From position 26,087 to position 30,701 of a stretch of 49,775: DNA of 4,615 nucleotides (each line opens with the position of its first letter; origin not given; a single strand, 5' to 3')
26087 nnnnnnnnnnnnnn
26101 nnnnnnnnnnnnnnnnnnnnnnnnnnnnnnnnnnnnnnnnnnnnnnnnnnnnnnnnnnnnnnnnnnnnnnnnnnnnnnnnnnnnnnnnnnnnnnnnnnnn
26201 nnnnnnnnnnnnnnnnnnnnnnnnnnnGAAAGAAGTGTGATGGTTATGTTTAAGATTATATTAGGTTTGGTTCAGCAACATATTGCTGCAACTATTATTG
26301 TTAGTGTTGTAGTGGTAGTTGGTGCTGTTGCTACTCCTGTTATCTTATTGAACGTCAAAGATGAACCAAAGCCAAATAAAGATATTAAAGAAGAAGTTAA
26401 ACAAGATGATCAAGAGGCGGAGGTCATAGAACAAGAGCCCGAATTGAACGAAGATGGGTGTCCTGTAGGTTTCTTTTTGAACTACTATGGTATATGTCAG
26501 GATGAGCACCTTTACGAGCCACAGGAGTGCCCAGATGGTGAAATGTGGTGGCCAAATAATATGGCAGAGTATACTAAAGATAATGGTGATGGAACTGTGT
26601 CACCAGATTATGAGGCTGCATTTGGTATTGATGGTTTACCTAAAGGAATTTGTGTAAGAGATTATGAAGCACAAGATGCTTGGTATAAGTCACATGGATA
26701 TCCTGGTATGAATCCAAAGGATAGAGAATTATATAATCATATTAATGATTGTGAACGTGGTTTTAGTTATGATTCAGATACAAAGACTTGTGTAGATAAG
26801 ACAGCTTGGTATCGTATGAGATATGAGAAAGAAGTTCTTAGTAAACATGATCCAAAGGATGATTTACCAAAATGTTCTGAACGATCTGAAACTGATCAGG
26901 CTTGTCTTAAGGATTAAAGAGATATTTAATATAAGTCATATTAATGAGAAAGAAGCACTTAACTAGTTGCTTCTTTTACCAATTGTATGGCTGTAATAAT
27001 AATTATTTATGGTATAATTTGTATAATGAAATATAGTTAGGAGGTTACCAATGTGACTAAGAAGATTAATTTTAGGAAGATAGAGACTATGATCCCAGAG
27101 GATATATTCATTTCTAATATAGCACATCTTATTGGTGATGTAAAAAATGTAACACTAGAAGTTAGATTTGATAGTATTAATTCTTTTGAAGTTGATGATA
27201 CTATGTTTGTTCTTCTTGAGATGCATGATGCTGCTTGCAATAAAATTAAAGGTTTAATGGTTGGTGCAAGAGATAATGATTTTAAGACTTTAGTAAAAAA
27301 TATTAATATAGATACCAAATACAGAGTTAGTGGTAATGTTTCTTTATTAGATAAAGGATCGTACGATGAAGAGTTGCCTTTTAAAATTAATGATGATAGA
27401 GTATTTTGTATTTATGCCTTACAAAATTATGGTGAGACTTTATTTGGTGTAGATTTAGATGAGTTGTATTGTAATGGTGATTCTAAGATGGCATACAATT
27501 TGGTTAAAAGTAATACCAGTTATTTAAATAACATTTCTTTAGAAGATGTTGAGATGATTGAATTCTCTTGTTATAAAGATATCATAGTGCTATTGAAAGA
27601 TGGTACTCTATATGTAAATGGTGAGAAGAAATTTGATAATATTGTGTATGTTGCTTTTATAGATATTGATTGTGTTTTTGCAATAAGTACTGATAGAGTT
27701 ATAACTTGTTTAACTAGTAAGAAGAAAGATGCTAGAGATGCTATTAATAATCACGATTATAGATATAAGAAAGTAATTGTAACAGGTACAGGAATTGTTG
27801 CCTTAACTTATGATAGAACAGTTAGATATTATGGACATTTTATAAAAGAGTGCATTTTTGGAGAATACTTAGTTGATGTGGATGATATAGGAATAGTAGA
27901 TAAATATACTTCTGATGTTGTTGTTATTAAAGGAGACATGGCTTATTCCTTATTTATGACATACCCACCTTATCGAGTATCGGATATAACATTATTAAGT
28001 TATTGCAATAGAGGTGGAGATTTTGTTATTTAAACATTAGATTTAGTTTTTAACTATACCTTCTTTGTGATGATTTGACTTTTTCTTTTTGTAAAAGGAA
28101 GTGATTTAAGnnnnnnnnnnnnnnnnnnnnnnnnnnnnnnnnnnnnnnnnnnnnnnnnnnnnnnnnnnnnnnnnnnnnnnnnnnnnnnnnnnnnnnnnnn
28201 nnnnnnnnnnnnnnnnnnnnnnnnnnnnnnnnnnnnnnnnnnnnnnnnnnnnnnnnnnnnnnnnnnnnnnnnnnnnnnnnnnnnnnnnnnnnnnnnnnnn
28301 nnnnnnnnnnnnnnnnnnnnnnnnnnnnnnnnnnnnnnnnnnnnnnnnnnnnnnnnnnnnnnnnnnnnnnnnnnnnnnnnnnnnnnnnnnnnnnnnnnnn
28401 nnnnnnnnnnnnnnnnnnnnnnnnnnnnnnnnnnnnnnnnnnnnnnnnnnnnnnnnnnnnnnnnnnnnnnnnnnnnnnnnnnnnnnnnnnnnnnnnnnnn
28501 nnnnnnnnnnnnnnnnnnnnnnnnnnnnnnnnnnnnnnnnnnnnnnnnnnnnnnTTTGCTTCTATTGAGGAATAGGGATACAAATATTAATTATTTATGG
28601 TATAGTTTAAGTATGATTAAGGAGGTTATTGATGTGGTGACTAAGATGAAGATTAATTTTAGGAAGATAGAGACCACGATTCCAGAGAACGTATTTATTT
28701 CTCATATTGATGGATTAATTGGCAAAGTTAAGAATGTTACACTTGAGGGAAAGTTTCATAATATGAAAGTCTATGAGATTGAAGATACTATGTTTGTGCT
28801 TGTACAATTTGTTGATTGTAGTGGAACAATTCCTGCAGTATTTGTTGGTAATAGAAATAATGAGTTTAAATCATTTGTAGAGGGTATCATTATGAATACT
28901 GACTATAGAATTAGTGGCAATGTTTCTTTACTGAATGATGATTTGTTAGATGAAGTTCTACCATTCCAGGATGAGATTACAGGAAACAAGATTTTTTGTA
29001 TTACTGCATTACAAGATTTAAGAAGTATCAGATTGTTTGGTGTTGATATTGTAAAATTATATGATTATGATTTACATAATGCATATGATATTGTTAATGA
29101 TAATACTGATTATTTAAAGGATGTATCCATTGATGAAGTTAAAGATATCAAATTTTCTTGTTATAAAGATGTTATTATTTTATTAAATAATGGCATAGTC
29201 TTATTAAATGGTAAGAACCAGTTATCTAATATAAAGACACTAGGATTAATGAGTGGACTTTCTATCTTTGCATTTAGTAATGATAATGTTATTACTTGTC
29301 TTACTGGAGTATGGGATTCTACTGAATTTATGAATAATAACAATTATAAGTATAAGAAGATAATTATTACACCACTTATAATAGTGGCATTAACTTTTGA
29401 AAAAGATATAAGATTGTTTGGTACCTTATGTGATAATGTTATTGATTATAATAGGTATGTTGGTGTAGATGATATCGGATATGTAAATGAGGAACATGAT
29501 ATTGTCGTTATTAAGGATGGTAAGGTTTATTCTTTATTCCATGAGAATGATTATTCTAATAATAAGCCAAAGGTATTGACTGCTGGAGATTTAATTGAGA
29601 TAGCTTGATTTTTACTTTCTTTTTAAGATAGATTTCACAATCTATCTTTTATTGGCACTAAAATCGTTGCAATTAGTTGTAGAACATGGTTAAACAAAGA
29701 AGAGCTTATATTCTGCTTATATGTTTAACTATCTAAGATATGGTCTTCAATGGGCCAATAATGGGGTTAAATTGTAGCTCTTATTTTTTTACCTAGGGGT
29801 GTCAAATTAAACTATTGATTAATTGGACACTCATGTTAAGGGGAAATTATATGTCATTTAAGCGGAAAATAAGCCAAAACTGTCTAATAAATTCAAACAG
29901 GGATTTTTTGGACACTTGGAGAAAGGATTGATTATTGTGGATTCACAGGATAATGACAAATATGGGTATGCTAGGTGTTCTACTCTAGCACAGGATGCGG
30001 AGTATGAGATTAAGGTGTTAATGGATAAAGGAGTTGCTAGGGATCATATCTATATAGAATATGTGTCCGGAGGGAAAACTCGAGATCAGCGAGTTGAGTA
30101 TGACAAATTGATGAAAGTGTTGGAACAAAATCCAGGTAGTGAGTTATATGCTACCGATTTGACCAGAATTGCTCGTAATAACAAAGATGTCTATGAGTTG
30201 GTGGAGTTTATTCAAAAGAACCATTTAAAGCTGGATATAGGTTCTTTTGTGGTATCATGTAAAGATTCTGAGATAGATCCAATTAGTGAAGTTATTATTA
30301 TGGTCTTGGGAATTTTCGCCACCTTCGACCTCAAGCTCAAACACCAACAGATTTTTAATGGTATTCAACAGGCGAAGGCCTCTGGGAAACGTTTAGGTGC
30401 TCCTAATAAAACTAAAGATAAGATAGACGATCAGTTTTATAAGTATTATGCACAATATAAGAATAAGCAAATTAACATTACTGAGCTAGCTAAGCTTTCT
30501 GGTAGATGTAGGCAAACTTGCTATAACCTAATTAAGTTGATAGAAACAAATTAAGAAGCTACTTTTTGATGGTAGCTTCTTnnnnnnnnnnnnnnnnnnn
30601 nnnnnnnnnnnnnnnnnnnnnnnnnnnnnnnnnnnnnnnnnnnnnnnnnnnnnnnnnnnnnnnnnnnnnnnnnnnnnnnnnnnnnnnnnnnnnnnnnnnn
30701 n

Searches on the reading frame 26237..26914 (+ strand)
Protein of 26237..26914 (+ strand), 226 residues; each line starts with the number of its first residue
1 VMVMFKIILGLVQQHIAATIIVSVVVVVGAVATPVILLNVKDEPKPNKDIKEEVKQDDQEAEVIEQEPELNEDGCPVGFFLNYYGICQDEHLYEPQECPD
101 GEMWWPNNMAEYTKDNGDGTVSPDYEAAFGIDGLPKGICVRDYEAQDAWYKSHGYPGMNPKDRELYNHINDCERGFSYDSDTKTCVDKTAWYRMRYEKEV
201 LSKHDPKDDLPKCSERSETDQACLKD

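Call 10: search_protein_families(library=pfam, proteins=[window:26237-26914:+], max_evalue=0.001)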
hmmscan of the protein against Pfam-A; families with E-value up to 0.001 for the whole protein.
window:26237-26914:+ (226 aa): 1 family
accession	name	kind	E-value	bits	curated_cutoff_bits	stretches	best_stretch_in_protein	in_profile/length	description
PF01607.29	CBM_14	-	0.00021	21.8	22.1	0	83-108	17-41/53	Chitin binding Peritrophin-A domain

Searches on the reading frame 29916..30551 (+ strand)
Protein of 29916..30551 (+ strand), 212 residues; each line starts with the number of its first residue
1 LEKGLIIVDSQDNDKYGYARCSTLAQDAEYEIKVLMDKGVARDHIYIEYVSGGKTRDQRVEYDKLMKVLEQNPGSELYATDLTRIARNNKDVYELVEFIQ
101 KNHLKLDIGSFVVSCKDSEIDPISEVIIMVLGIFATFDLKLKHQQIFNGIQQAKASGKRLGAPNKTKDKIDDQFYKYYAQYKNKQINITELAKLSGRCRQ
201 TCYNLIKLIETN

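Call 10: search_protein_families(library=pfam, proteins=[window:29916-30551:+], max_evalue=0.001)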
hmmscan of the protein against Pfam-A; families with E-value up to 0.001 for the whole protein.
window:29916-30551:+ (212 aa): 1 family
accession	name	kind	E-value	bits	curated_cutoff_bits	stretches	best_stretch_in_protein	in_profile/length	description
PF00239.26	Resolvase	-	5.8e-20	72.3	23.3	1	16-158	2-144/145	Resolvase, N terminal domain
